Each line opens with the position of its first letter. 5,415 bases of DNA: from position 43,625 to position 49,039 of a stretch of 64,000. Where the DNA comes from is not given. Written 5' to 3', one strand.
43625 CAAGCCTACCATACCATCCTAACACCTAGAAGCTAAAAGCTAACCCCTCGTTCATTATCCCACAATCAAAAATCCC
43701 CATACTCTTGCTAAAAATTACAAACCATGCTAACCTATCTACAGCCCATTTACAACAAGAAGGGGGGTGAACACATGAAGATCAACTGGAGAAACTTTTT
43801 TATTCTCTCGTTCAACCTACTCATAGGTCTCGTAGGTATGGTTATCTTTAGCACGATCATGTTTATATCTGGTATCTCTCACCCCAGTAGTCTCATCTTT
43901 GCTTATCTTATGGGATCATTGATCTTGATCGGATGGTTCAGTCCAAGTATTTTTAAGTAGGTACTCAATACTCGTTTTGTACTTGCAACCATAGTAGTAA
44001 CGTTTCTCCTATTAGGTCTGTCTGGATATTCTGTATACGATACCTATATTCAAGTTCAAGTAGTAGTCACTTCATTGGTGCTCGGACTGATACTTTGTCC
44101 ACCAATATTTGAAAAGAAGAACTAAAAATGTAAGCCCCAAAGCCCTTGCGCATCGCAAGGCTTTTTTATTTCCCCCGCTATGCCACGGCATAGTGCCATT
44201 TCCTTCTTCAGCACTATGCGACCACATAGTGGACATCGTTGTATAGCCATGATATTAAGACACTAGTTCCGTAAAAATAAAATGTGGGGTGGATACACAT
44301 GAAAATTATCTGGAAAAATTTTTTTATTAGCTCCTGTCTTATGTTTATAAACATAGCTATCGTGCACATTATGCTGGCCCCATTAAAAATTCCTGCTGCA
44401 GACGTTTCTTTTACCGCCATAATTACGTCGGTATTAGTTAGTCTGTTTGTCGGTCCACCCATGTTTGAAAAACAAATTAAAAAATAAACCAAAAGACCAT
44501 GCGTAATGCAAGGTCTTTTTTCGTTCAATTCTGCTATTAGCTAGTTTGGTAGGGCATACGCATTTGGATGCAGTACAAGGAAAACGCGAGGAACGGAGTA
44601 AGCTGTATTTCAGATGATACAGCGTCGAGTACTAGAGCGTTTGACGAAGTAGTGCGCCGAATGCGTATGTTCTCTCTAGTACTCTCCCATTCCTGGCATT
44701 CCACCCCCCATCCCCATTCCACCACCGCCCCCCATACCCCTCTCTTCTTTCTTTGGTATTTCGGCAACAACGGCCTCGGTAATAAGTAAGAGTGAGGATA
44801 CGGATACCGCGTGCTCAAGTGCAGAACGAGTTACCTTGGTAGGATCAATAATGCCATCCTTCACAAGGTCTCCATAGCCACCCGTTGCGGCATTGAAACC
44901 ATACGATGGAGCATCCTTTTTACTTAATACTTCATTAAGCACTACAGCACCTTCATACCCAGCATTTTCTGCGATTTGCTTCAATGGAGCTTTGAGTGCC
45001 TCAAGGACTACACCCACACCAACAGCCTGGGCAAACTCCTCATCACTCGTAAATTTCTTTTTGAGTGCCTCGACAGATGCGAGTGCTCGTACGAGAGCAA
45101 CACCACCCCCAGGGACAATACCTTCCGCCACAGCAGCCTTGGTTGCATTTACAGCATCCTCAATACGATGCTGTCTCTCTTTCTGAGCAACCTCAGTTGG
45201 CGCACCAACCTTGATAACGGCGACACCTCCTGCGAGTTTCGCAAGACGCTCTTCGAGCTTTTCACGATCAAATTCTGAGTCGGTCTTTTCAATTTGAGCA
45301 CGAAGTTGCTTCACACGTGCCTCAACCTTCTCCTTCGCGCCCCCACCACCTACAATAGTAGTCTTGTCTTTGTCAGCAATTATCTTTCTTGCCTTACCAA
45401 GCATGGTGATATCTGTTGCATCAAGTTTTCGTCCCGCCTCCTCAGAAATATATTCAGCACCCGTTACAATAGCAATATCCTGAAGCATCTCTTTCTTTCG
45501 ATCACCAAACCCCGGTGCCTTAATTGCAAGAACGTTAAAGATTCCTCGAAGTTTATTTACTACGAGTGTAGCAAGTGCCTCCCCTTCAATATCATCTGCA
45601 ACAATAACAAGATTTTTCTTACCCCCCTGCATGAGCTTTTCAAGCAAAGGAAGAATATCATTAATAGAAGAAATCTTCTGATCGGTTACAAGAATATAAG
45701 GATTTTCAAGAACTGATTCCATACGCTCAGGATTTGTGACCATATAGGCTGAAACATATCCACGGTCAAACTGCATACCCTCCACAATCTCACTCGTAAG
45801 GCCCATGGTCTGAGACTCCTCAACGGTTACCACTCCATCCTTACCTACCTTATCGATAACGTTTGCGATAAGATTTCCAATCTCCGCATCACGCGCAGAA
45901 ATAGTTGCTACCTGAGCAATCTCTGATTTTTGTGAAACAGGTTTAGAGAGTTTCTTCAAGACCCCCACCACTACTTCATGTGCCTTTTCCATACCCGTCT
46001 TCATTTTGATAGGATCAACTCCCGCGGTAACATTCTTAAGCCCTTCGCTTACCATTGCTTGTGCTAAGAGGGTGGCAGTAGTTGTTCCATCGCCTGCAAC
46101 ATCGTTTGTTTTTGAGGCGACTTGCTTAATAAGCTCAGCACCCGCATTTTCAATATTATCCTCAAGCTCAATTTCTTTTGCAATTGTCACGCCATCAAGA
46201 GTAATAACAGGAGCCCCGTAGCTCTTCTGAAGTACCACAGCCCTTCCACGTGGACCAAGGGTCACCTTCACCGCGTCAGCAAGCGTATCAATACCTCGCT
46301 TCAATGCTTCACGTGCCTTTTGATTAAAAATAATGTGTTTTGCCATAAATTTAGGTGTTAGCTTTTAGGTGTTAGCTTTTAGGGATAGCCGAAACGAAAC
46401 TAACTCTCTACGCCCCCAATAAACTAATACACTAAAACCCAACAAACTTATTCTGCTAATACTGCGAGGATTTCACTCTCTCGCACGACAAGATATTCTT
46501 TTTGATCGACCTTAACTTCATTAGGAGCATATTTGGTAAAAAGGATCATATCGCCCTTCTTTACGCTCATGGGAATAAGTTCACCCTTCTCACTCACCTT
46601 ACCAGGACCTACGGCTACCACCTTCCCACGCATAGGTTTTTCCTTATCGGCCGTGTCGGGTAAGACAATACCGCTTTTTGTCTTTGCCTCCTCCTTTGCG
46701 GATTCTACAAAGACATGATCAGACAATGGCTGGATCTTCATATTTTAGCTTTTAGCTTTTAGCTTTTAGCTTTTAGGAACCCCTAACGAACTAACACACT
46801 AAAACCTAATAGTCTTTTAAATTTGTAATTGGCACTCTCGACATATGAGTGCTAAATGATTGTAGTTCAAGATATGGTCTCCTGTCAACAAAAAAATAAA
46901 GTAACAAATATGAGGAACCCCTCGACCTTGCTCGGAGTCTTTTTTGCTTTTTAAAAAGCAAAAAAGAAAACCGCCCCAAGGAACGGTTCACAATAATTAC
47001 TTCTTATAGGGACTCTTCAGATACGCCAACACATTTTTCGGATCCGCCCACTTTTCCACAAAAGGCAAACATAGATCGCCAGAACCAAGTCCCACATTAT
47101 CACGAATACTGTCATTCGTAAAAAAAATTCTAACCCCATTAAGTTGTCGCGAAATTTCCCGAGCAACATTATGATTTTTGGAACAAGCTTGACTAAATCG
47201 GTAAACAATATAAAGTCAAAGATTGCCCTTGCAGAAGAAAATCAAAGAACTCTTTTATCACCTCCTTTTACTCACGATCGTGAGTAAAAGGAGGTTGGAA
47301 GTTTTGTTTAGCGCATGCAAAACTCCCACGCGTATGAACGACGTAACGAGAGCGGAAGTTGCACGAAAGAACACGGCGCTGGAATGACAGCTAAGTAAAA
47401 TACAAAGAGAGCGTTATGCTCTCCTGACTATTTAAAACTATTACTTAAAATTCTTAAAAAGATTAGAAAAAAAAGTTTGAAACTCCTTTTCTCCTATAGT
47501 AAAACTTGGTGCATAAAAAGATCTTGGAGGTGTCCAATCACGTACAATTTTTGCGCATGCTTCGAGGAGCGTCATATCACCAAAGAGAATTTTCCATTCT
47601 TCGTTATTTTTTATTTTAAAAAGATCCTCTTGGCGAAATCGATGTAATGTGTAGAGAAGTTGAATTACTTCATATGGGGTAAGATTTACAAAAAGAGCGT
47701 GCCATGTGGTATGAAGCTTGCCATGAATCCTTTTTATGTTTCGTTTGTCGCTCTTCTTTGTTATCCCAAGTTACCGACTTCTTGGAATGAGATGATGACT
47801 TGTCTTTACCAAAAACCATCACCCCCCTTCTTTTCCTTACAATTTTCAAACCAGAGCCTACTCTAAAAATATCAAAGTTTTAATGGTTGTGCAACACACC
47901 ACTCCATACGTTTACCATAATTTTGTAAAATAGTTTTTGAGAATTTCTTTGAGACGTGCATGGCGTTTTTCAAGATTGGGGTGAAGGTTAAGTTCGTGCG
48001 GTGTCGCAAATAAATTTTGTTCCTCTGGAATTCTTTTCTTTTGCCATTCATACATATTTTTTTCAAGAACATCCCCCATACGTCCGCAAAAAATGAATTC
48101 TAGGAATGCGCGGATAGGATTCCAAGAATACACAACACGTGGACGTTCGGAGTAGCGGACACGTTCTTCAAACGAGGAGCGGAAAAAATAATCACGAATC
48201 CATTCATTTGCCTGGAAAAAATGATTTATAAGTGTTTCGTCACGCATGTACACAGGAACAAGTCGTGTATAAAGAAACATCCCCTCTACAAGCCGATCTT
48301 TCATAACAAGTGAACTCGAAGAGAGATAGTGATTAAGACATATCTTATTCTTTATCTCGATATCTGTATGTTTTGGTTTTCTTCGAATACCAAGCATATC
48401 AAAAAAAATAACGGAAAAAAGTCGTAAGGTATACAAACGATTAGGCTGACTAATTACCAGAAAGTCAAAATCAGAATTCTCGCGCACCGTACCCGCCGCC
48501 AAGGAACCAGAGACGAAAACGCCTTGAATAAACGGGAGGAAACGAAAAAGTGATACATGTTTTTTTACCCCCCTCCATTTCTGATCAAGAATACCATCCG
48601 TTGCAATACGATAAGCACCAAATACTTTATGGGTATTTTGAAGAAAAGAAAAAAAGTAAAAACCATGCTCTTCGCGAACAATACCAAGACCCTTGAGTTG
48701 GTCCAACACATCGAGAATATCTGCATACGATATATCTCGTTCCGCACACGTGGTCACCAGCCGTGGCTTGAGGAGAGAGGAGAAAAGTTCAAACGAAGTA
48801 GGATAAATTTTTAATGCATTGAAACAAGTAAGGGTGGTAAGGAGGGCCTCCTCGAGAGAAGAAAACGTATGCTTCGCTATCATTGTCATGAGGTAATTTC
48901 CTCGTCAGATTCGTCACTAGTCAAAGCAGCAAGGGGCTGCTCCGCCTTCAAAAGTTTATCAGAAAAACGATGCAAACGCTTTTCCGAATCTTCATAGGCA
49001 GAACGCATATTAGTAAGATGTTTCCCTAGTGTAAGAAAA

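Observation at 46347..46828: (A)AGCTAA tandem repeats replace Shine-Dalgarno sequences in heat-shock gene leaders, with an upstream complementary motif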

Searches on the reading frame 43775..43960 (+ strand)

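Call 14: search_protein_families(library=pfam, proteins=[window:43775-43960:+], max_evalue=0.01)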
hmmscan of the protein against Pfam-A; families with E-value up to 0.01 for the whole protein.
window:43775-43960:+ (61 aa): 1 family
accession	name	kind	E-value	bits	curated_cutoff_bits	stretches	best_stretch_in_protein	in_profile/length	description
PF13571.11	DUF4133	-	0.0083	16.9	25.2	1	15-56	22-63/91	Domain of unknown function (DUF4133)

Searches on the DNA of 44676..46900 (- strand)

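Call 41: search_rna_families(source=window, start=46300, end=46900, threshold=evalue, max_evalue=10)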
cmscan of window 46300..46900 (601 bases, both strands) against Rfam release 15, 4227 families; matches with E-value up to 10: 3.
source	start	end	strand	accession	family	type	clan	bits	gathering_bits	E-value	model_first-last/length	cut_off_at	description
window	46812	46865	+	RF00436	UnaL2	Cis-reg;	-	15.4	55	7.7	1-54/54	no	UnaL2 LINE 3' element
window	46339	46407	-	RF02248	Six3os1_3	Gene; lncRNA;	-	13.4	40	0.61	1-75/75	no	Six3os1 conserved region 3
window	46568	46614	+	RF02125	JPX_2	Gene; lncRNA;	-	12.6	48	8.1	1-69/69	no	JPX transcript, XIST activator conserved region 2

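Call 65: search_rna_families(sources=[L203, L204, L206, L142, L170, L066, L097, L107, L109, L191, L193, L081, L027, L032, L031, L020], threshold=gathering)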
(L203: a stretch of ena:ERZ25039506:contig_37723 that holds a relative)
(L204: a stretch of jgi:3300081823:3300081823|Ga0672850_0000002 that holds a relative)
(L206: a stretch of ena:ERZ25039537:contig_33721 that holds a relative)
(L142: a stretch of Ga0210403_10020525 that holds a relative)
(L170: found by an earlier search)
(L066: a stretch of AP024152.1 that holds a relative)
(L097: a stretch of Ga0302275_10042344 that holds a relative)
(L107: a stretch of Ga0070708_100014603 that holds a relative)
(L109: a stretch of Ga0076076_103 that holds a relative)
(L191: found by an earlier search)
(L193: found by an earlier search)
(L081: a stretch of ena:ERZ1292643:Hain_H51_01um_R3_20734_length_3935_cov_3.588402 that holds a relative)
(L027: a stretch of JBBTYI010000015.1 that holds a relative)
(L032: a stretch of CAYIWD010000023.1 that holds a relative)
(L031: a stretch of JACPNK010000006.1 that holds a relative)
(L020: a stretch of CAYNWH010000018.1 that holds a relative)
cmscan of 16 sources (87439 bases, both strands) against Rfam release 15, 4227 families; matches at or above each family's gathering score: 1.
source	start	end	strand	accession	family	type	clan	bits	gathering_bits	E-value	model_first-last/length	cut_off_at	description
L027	5191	5272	+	RF00005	tRNA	Gene; tRNA;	CL00001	54.2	29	9.5e-09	1-71/71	no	tRNA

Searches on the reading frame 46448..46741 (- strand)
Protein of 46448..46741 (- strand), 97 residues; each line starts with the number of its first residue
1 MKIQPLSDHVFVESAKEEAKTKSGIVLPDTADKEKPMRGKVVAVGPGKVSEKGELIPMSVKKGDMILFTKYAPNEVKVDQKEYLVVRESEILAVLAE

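Call 14: search_protein_families(library=pfam, proteins=[window:46448-46741:-], max_evalue=0.01)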
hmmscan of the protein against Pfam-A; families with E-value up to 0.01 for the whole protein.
window:46448-46741:- (97 aa): 1 family
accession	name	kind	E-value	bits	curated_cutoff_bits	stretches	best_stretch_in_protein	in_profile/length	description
PF00166.26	Cpn10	-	4e-34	117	21.1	1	2-94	1-92/93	Chaperonin 10 Kd subunit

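Call 26: find_encoding_contigs(protein=window:46448-46741:-, flank=3000, max_places=10)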
Protein window:46448-46741:- (97 aa): no gene with exactly this product is on record in the collection.

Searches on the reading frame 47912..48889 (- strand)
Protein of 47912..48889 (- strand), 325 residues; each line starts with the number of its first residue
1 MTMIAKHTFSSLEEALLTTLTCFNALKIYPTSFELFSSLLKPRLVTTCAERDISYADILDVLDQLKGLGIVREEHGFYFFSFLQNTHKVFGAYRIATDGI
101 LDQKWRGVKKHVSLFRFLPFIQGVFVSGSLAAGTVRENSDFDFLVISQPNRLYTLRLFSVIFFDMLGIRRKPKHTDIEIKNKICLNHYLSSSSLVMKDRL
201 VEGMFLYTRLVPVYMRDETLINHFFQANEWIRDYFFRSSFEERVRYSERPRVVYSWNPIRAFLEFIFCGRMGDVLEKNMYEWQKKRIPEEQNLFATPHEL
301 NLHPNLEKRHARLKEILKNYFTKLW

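Call 72: search_protein_families(library=pfam, proteins=[window:47912-48889:-], max_evalue=0.001)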
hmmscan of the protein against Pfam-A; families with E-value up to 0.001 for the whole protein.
window:47912-48889:- (325 aa): 2 families
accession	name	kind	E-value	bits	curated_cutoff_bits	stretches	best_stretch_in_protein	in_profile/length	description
PF01909.29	NTP_transf_2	-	1.4e-05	25.8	21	1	119-151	13-46/93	Nucleotidyltransferase domain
PF18765.7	Polbeta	-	9.1e-05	23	26.9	1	119-207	11-88/93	Polymerase beta, Nucleotidyltransferase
